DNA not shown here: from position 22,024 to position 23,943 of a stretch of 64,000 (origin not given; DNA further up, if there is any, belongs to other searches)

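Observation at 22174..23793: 540-aa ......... intein in the SMC Walker-A motif at the structurally identical position to the Lhr intein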

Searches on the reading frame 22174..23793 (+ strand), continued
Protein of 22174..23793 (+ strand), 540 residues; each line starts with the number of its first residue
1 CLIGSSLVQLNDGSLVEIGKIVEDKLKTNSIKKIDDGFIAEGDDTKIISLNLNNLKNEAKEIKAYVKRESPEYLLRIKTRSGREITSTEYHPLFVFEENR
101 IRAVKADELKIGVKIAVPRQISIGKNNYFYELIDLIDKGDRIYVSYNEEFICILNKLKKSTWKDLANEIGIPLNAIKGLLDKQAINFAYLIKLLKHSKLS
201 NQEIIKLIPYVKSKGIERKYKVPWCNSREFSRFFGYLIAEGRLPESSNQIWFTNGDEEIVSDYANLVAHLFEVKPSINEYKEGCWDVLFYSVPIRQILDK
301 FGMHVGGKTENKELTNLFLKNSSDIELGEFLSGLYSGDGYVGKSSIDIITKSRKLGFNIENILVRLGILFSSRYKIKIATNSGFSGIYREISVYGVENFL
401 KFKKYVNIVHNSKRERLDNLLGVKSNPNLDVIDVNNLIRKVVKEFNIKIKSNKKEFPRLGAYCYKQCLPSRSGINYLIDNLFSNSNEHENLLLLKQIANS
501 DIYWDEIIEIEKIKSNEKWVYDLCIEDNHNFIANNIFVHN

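Call 64: search_protein_families(library=pfam, proteins=[P0006], max_evalue=0.00001)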
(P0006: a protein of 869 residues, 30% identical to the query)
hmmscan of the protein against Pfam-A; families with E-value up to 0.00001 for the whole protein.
P0006 (869 aa): 2 families
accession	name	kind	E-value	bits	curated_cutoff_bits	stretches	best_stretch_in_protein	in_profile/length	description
PF14890.11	Intein_splicing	-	2.8e-25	89.4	35.8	1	71-496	2-155/155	Intein splicing domain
PF14528.11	LAGLIDADG_3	-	1.8e-22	79.8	22.5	1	288-370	2-82/82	LAGLIDADG-like domain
